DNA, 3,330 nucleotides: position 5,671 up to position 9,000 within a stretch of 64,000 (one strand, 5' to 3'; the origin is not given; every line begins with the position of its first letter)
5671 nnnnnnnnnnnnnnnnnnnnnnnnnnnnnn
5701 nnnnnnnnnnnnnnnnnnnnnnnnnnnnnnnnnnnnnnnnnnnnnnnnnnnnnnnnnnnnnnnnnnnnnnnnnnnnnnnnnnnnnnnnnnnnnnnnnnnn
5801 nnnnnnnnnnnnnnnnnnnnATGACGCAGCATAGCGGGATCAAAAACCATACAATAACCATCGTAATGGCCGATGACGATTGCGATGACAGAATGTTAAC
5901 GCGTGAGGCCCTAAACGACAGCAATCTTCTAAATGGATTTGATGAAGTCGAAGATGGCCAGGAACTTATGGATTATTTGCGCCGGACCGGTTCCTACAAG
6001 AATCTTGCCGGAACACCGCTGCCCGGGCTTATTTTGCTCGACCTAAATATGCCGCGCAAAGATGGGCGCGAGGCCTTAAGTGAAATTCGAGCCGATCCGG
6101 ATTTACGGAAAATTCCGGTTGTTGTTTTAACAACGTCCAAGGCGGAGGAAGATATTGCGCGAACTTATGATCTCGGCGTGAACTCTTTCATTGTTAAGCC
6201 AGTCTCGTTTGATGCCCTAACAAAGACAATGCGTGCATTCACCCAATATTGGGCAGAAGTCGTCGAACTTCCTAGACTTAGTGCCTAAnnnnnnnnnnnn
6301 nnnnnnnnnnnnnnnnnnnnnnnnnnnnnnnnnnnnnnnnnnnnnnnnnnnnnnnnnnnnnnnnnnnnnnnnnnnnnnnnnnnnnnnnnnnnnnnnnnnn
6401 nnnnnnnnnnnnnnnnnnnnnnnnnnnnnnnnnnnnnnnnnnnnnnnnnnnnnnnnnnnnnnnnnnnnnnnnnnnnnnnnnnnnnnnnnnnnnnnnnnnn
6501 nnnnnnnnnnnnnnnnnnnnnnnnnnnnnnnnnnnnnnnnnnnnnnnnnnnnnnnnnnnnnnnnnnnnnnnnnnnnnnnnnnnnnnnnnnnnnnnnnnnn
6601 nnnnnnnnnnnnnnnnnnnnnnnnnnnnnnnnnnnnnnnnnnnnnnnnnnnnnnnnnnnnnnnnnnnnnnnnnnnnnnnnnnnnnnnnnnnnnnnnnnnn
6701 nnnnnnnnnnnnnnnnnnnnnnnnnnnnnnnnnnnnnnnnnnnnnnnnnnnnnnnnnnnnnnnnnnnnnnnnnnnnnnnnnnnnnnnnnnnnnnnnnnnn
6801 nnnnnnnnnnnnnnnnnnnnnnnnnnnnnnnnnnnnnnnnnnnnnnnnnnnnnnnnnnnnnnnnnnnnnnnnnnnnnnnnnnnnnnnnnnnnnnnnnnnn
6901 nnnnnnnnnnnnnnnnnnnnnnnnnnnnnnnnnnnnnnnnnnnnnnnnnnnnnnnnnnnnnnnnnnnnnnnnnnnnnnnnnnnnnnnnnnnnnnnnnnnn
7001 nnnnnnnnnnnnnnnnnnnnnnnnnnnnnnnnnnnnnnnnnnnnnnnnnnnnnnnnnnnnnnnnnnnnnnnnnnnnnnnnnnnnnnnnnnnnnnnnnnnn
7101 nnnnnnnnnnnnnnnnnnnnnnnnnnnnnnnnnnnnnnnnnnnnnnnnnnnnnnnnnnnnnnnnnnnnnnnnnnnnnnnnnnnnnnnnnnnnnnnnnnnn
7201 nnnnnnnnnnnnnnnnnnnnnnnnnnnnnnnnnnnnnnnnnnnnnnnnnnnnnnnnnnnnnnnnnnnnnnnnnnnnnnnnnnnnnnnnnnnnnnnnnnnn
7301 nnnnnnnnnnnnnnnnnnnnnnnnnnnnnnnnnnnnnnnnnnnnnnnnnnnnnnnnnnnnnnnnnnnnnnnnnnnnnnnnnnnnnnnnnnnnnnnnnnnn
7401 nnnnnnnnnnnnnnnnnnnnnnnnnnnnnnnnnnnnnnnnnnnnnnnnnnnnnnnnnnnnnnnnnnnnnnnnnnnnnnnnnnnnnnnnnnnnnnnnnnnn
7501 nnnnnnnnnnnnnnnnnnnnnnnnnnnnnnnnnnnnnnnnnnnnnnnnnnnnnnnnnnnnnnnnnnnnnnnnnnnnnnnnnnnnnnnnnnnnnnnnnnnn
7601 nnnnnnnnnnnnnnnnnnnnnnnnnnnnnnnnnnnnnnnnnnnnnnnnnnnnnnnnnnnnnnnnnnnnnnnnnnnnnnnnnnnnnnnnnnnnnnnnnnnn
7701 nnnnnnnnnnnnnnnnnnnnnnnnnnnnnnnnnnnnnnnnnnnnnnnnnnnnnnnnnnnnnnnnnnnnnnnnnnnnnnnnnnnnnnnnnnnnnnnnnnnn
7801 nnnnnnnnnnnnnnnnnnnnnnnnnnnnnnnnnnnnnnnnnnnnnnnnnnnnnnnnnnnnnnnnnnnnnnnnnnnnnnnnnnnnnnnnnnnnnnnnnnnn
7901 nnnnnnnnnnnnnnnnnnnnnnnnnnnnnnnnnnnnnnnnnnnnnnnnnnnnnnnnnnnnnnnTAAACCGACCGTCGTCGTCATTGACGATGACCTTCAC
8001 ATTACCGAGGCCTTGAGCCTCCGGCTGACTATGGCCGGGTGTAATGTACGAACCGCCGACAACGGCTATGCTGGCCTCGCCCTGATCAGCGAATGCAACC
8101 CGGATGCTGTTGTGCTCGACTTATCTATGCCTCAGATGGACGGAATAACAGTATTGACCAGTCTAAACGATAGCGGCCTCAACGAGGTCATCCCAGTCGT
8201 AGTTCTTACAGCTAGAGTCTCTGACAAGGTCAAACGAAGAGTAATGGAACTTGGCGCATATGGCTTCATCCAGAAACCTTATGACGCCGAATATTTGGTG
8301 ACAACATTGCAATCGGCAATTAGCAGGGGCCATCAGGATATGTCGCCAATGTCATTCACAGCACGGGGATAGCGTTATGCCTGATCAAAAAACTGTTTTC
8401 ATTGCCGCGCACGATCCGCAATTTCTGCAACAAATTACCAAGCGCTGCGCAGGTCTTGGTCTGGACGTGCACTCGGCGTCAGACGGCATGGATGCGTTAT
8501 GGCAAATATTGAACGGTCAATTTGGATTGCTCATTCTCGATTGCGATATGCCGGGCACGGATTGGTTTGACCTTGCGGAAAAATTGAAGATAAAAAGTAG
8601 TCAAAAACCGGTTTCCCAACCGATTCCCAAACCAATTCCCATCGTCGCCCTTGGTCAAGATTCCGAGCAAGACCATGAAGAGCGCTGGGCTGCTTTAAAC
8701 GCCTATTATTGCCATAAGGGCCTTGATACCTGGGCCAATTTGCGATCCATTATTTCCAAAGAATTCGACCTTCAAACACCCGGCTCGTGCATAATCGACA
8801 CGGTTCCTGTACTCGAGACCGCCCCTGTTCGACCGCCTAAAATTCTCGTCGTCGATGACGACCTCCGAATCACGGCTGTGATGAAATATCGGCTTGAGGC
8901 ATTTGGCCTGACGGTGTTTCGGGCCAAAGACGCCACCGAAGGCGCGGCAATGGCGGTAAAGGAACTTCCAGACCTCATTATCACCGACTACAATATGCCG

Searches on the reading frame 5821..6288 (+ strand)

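Call 13: search_protein_families(library=pfam, proteins=[window:5821-6288:+], max_evalue=0.00001)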
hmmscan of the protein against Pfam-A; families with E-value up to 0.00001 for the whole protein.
window:5821-6288:+ (155 aa): 1 family
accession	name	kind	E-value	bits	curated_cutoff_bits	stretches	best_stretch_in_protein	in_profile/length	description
PF00072.30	Response_reg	-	3.8e-19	69.3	30.2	1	14-137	1-110/111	Response regulator receiver domain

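Call 17: search_protein_families(library=ncbifam, proteins=[window:5821-6288:+], max_evalue=1e-10)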
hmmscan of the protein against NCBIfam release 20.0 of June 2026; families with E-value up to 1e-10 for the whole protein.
window:5821-6288:+ (155 aa): 3 families
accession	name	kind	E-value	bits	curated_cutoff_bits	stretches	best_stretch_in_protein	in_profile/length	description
TIGR02154.1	PhoB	equivalog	2.7e-12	46.5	296.2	1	62-140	41-119/226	phosphate regulon transcriptional regulator PhoB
NF007901.0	PRK10610.1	equivalog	1.3e-11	44.7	189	1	12-135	6-118/129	chemotaxis response regulator CheY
NF007135.0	PRK09581.1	equivalog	8.9e-11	41.3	474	0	68-141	47-120/457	PleD family two-component system response regulator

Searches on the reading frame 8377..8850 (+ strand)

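Call 58: search_protein_families(library=pfam, proteins=[window:8377-8850:+], max_evalue=0.01)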
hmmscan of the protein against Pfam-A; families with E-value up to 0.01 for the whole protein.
window:8377-8850:+ (158 aa): 1 family
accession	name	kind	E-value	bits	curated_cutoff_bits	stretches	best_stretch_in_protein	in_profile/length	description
PF00072.30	Response_reg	-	5e-08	33.5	30.2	1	7-79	1-73/111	Response regulator receiver domain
